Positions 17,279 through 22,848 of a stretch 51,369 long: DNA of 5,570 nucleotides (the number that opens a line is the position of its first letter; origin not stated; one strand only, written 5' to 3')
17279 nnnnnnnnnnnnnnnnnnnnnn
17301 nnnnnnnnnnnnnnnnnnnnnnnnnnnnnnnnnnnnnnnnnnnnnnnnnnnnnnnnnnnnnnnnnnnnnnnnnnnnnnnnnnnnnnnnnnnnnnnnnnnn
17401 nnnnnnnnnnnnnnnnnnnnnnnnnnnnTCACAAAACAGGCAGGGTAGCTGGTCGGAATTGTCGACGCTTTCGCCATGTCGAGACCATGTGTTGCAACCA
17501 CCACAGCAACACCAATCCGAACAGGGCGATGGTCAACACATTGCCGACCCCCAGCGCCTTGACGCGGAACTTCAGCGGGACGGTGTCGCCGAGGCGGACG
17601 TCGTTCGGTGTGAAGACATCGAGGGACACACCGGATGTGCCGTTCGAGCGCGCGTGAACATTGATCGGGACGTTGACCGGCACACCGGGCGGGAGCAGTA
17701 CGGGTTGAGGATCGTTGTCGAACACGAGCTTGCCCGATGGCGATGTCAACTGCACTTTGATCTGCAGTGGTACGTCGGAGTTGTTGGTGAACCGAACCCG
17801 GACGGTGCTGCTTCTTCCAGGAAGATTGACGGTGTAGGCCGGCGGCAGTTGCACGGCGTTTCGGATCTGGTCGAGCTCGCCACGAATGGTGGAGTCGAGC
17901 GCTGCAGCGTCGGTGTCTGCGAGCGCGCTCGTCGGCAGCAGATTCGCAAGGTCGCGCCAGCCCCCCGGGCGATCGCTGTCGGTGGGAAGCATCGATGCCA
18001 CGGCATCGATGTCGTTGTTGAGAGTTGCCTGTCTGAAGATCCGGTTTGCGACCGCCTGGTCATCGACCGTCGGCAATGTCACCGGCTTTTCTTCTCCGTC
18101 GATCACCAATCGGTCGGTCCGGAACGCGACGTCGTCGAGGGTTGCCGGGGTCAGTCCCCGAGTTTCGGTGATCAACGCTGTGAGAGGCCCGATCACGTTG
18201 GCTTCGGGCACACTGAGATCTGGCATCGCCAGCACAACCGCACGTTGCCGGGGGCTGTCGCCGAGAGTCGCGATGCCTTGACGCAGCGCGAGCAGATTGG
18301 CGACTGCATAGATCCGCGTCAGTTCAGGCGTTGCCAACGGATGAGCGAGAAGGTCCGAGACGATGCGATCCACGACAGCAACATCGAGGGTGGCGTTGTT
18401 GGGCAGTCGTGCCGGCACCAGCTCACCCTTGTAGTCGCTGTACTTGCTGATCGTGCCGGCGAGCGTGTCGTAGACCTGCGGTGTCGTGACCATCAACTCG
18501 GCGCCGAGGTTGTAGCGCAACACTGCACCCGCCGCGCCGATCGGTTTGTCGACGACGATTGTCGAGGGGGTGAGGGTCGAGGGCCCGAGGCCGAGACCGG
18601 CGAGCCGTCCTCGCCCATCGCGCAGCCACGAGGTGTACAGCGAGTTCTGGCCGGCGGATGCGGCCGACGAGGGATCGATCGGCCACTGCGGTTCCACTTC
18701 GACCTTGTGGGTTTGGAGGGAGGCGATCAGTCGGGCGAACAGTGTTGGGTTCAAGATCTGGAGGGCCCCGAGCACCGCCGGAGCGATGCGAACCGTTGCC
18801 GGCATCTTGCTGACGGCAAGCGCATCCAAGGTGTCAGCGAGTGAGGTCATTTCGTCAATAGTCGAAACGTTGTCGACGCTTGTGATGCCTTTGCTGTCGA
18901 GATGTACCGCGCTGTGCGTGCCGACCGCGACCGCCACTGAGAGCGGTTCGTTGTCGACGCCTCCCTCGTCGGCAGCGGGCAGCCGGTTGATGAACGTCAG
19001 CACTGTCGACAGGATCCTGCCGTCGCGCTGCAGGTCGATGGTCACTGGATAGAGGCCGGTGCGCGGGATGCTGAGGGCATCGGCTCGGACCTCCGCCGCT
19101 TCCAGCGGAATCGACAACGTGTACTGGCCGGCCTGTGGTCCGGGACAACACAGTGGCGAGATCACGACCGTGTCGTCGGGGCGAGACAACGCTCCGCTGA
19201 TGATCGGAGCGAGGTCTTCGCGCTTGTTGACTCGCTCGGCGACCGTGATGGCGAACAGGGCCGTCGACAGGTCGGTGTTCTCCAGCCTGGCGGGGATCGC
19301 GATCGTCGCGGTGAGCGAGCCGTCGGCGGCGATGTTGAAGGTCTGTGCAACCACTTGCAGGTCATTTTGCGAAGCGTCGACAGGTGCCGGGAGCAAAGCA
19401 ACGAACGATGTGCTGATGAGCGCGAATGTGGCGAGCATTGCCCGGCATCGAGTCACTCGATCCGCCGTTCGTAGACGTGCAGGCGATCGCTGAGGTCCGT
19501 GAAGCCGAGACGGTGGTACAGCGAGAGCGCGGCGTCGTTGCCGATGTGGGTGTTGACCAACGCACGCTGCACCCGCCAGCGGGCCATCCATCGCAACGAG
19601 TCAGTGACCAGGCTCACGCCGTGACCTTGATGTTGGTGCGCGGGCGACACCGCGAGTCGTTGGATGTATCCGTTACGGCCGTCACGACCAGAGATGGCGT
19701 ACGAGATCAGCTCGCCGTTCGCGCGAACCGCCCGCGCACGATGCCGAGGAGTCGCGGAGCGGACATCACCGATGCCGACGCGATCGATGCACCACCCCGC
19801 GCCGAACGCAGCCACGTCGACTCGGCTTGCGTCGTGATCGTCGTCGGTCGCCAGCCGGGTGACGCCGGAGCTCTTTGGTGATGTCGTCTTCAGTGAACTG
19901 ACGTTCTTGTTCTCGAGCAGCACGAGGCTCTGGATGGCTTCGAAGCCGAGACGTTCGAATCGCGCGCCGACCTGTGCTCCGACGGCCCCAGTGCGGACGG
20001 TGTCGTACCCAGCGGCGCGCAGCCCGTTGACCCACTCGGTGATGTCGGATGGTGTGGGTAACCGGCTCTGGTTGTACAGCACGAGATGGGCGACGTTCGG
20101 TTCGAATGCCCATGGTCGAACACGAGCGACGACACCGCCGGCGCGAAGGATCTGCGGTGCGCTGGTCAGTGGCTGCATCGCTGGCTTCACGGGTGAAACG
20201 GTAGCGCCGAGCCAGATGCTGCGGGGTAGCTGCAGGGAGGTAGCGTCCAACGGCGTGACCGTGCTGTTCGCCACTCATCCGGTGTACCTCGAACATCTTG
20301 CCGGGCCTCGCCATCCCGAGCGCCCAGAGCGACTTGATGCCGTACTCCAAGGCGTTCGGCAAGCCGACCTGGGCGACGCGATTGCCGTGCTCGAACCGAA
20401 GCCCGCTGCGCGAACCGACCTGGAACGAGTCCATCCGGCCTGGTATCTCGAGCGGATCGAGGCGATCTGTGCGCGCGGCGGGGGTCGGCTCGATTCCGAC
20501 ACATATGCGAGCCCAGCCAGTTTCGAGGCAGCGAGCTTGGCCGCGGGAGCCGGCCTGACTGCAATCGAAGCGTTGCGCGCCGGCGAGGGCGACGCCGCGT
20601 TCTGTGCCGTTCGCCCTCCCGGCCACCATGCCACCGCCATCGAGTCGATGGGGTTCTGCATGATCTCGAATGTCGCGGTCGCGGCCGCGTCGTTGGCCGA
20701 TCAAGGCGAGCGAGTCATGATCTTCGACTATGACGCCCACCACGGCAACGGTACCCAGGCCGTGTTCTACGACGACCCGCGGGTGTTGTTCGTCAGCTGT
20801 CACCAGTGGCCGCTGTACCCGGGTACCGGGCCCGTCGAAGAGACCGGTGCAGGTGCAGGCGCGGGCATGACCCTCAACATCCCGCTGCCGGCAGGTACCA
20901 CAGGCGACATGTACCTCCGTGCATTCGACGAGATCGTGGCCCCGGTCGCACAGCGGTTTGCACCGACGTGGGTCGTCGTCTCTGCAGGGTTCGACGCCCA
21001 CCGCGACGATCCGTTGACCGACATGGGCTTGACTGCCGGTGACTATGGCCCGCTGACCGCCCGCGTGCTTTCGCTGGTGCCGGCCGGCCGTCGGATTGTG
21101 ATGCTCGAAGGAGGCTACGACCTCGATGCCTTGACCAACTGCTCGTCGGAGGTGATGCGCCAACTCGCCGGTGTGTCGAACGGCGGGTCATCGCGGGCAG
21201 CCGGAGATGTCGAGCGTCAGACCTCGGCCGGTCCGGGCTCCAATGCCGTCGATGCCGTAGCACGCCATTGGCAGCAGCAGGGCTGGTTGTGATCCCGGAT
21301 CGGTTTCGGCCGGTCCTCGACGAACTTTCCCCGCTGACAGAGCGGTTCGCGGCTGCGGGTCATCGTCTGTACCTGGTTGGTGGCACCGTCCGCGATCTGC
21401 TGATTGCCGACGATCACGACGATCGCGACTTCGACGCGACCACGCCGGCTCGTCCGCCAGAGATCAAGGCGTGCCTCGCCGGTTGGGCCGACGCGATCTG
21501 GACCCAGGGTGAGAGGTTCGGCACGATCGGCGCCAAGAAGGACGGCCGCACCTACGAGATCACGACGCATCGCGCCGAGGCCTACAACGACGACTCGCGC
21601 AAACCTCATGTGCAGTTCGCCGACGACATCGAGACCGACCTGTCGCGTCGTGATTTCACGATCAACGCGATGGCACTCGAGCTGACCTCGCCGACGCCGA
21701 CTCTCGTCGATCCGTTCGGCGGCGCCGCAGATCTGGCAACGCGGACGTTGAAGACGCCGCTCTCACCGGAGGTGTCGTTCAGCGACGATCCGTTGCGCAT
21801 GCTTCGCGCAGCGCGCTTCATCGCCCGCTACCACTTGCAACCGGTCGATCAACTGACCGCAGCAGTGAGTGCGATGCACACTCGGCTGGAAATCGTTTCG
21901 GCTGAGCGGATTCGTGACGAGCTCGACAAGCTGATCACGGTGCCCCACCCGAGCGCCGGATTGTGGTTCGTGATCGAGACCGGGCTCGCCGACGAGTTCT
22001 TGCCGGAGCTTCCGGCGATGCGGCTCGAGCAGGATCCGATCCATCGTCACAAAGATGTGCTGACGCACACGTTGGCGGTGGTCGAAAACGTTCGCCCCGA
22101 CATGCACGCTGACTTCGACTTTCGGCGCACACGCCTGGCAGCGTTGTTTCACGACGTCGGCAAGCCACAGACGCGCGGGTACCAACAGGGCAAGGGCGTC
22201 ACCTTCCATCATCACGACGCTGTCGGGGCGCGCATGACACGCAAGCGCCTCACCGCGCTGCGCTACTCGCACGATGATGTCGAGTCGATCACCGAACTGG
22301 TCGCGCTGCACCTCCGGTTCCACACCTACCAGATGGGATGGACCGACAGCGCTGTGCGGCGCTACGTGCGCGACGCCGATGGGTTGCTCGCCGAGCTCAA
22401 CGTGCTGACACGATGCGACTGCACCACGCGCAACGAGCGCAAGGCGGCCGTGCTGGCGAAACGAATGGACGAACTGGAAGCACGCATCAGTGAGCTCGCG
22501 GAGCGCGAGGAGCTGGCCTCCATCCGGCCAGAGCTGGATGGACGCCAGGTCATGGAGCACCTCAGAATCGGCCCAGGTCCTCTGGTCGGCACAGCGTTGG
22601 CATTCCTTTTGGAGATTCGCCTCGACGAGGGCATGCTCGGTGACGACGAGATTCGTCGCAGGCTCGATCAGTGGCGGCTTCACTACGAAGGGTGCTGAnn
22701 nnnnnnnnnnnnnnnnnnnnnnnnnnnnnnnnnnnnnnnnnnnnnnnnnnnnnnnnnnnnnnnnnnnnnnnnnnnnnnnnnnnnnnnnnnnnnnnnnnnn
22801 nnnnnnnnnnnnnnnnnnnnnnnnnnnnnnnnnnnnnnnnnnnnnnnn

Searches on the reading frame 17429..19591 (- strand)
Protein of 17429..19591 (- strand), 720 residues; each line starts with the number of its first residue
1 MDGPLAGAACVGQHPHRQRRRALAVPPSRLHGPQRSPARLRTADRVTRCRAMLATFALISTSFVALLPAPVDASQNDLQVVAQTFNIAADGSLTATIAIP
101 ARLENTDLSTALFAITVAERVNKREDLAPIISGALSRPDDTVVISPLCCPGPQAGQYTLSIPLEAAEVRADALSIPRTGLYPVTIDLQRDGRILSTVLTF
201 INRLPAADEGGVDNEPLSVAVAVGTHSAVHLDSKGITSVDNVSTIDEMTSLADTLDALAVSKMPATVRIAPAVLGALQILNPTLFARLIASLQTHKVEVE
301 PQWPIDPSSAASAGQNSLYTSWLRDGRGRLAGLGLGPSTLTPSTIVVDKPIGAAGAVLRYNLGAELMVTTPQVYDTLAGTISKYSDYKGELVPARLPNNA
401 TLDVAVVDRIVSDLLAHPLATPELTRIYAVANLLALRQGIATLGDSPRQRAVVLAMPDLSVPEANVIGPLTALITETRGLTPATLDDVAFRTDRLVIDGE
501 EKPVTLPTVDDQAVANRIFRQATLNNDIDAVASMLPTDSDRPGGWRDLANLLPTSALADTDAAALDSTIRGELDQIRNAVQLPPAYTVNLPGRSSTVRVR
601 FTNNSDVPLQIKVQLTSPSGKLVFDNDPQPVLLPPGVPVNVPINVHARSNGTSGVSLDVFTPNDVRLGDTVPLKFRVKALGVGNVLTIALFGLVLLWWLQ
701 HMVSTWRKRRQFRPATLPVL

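Call 23: search_protein_families(library=pfam, proteins=[window:17429-19591:-], max_evalue=0.0001)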
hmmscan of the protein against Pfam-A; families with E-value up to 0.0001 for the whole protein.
window:17429-19591:- (720 aa): 1 family
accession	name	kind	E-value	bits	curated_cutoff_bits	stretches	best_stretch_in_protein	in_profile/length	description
PF19516.4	DUF6049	-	2.4e-11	43.4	30.1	1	514-696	498-688/708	Family of unknown function (DUF6049)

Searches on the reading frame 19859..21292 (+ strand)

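Call 23: search_protein_families(library=pfam, proteins=[window:19859-21292:+], max_evalue=0.0001)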
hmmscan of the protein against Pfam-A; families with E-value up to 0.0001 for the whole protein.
window:19859-21292:+ (477 aa): 1 family
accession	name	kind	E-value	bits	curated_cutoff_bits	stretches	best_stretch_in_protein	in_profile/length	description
PF00850.24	Hist_deacetyl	-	2.4e-87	293.5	27.9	1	152-435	1-297/298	Histone deacetylase domain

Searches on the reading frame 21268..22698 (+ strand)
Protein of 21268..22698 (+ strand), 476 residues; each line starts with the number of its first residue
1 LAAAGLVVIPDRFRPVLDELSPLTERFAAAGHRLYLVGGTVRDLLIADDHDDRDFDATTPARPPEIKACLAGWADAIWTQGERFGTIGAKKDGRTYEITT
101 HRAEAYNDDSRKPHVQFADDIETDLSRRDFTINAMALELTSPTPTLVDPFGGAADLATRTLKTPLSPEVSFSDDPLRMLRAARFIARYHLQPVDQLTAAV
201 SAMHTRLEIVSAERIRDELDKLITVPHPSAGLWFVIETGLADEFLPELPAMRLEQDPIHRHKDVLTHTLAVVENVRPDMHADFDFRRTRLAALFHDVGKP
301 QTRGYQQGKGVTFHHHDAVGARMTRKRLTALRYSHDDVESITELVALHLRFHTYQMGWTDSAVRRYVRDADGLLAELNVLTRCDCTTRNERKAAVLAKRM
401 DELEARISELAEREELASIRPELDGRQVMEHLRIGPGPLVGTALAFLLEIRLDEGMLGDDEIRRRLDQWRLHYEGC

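Call 23: search_protein_families(library=pfam, proteins=[window:21268-22698:+], max_evalue=0.0001)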
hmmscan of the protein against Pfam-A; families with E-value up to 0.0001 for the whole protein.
window:21268-22698:+ (476 aa): 3 families
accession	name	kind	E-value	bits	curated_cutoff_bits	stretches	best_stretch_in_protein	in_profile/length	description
PF01743.26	PolyA_pol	-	9.2e-31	107.2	23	1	34-161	1-125/126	Poly A polymerase head domain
PF12627.12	PolyA_pol_RNAbd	-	2.8e-12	46.7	22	1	197-250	9-63/64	Probable RNA and SrmB- binding site of polymerase A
PF01966.28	HD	-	2.2e-10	41.2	22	1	265-375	2-93/116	HD domain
